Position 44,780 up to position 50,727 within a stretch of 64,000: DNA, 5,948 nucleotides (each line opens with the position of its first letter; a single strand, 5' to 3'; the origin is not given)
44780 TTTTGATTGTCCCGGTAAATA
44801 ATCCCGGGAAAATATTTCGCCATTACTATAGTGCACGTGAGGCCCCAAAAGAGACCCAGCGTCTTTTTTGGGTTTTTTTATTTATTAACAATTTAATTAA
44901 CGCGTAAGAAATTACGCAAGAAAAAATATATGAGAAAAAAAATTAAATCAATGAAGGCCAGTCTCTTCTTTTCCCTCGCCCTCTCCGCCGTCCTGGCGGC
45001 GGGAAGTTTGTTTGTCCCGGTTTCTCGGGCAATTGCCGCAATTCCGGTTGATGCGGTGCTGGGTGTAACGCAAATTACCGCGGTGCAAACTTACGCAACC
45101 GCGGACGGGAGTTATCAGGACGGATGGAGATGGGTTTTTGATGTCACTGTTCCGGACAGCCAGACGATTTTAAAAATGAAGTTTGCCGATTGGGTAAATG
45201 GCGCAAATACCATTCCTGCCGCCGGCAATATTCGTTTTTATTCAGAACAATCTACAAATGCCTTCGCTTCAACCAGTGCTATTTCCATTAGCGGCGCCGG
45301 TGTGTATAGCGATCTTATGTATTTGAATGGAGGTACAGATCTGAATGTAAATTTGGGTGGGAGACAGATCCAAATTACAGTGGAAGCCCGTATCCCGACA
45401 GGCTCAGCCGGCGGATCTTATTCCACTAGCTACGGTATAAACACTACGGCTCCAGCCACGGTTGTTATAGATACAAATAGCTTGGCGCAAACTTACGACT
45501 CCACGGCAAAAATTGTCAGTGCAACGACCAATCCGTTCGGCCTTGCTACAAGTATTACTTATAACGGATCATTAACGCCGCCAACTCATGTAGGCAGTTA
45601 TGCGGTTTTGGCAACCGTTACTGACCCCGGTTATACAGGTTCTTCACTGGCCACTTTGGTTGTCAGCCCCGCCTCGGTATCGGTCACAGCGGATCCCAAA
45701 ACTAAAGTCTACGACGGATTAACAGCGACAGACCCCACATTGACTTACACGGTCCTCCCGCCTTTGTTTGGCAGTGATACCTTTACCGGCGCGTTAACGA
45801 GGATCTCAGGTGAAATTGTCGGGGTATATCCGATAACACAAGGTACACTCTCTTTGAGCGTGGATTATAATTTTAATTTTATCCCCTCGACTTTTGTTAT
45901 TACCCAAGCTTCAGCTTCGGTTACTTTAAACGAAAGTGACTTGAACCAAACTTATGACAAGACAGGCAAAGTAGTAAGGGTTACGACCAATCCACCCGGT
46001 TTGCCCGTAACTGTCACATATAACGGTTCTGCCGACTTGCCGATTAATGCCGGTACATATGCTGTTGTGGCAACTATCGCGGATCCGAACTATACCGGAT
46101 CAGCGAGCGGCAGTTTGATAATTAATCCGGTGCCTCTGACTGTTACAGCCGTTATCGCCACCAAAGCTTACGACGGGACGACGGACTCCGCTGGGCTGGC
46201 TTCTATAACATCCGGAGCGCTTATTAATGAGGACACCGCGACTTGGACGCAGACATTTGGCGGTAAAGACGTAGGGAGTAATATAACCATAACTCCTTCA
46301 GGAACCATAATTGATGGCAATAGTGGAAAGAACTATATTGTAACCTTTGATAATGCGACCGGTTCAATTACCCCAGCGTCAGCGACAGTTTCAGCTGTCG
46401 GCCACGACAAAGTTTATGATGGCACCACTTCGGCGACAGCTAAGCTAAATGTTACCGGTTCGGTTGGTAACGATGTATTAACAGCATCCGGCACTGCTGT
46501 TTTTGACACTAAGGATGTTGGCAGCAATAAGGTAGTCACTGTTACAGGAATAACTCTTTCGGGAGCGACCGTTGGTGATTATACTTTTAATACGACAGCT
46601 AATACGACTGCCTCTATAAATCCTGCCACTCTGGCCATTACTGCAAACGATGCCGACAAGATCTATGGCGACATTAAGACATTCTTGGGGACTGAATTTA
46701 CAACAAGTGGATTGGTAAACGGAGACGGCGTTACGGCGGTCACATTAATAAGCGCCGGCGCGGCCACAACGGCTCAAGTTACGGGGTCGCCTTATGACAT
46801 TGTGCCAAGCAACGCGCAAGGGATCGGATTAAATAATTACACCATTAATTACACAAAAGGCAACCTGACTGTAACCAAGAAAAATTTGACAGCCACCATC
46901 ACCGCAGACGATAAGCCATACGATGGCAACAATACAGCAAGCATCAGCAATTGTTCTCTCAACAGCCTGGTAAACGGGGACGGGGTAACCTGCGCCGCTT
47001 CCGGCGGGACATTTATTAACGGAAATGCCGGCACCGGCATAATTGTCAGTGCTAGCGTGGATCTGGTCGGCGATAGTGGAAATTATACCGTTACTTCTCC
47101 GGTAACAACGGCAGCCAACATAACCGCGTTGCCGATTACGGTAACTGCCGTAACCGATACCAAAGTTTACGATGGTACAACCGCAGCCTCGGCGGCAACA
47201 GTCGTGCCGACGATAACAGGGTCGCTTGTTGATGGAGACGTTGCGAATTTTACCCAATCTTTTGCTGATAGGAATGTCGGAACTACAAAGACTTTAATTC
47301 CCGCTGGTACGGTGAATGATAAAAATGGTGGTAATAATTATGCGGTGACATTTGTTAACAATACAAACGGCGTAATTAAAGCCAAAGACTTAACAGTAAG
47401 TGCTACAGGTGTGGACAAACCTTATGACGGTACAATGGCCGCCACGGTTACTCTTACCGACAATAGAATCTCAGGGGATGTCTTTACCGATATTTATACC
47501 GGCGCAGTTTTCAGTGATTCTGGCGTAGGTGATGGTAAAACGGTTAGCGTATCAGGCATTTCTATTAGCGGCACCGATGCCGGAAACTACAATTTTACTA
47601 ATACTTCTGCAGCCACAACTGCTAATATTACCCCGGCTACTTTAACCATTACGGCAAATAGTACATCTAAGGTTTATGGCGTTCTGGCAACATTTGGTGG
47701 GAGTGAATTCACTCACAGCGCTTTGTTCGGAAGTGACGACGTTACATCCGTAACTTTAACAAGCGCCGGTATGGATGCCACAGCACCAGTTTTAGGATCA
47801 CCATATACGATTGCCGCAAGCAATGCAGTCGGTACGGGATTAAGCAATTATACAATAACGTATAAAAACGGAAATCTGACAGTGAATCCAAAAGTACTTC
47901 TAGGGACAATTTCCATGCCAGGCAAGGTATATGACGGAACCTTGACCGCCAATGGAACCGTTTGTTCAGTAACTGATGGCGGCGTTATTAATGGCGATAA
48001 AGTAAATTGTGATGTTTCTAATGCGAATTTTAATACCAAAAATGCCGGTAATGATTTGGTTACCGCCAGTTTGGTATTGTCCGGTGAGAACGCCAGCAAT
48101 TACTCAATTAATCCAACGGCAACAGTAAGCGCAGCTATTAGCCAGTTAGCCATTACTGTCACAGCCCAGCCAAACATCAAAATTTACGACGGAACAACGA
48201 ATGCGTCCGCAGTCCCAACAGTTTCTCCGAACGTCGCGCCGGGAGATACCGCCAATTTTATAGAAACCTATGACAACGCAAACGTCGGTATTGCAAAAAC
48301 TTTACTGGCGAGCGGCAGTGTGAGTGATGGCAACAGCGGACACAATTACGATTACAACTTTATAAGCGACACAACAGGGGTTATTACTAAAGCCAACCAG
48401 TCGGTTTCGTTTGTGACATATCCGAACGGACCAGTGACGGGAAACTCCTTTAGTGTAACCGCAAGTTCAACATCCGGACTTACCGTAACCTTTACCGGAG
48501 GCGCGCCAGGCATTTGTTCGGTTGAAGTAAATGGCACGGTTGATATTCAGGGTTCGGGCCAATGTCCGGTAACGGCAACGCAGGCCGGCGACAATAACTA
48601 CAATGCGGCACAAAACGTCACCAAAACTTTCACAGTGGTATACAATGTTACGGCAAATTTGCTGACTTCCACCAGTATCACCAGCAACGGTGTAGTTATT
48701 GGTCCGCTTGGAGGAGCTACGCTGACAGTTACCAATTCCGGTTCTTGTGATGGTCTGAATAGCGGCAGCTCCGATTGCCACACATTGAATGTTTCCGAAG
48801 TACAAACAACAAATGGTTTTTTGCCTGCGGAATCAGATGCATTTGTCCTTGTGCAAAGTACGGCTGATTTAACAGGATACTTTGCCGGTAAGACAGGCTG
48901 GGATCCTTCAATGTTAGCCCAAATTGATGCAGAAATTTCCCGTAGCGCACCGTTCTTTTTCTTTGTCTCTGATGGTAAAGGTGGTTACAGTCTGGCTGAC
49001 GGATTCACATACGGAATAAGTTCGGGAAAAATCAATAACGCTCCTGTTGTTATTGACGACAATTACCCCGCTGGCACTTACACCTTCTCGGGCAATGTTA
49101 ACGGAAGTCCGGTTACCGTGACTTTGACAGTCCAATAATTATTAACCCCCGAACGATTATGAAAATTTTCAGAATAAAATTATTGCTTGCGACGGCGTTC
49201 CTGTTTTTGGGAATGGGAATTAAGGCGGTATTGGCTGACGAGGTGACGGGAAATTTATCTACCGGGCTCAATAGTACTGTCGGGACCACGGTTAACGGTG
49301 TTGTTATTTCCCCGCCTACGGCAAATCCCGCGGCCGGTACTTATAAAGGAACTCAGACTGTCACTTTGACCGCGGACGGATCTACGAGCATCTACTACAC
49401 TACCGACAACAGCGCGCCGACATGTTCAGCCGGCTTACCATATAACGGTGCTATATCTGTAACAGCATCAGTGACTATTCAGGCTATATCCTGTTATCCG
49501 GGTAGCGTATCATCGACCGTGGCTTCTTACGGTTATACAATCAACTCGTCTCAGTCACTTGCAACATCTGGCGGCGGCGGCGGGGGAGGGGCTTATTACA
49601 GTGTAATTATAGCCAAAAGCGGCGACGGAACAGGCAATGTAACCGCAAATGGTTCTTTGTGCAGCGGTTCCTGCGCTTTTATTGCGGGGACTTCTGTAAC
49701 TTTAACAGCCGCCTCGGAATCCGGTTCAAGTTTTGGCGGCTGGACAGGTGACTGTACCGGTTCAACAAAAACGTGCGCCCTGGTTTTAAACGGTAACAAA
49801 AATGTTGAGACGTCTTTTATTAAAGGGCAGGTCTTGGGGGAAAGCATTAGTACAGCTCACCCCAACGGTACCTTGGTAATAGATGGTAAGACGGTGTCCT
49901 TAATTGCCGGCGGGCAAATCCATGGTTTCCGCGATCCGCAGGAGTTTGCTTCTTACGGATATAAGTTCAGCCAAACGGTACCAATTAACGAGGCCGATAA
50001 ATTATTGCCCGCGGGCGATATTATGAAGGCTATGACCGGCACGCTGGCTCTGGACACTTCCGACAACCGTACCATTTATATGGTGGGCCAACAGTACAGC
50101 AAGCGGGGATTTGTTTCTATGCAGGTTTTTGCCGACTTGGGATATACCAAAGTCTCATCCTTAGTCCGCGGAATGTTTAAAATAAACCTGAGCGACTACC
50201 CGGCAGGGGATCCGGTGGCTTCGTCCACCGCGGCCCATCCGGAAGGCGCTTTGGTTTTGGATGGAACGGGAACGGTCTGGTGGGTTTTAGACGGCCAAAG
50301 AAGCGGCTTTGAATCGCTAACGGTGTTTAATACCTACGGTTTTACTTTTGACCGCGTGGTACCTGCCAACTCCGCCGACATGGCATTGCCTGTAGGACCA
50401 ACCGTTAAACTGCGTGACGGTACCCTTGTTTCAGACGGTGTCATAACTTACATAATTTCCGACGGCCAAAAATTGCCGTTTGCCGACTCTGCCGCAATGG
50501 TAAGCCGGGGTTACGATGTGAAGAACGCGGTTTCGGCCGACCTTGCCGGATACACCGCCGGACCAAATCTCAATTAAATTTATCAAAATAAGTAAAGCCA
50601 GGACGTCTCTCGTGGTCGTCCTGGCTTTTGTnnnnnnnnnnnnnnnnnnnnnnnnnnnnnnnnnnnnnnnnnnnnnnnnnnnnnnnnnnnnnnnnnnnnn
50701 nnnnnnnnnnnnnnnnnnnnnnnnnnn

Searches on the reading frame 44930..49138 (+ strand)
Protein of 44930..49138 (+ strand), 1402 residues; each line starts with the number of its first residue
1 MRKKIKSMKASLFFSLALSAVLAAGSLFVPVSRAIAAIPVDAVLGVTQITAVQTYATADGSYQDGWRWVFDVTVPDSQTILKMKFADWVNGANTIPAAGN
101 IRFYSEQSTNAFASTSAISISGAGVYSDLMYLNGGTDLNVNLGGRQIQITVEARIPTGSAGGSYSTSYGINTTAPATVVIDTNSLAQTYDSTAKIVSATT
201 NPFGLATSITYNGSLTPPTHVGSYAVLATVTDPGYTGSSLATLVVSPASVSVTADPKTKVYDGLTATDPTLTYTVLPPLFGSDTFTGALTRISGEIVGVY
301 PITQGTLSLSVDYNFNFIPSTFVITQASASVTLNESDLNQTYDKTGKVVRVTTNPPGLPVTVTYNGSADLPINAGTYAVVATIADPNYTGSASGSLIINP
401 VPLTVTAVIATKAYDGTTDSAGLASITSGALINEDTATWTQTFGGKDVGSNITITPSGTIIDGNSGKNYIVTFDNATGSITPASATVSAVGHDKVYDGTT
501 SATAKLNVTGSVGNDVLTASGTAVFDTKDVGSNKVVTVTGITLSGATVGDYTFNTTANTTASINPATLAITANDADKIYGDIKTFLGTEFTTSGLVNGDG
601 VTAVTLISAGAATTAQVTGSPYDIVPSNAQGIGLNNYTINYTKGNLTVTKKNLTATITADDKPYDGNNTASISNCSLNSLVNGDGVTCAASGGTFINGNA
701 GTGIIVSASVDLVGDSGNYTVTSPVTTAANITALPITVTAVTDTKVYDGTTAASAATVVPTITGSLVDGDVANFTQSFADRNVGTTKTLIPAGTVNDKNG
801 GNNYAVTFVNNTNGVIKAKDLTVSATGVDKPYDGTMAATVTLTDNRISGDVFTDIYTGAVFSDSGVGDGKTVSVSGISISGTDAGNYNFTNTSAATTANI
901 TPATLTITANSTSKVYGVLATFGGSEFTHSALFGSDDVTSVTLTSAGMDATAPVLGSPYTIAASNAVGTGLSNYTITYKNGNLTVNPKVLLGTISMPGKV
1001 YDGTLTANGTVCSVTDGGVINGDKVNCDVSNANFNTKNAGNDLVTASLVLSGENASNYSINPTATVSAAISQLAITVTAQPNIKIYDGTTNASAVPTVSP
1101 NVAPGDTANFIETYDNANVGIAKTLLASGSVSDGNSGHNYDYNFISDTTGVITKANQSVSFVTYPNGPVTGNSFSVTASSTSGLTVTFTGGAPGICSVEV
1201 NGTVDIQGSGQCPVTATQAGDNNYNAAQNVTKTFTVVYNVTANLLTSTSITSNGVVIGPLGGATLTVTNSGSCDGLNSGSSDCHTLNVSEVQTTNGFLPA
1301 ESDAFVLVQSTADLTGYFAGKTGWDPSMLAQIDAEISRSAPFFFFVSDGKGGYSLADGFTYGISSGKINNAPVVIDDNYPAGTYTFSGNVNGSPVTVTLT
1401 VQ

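Call 41: search_protein_families(library=pfam, proteins=[window:44930-49138:+], max_evalue=0.001)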
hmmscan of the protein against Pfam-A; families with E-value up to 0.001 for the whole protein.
window:44930-49138:+ (1402 aa): 3 families
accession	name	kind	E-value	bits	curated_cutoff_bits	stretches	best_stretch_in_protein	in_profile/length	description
PF18657.6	YDG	-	3.3e-72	239.2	25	7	481-557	1-84/85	YDG domain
PF18887.5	MBG_3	-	1.4e-42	144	25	2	329-399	1-69/72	MBG domain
PF18676.6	MBG_2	-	8.2e-27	94.1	25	3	251-322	2-71/72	MBG domain (YGX type)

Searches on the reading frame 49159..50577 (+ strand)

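Call 41: search_protein_families(library=pfam, proteins=[window:49159-50577:+], max_evalue=0.001)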
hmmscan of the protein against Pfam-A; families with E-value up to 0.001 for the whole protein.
window:49159-50577:+ (472 aa): 3 families
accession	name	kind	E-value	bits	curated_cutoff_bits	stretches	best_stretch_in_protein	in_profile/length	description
PF13290.12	CHB_HEX_C_1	-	1.1e-12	48.1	22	1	57-122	1-66/67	Chitobiase/beta-hexosaminidase C-terminal domain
PF13287.12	Fn3_assoc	-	3e-09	37.3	23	1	68-123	1-56/59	Fn3 associated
PF18998.6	Flg_new_2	-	2.6e-08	34.2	23.6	1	158-220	10-69/73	Divergent InlB B-repeat domain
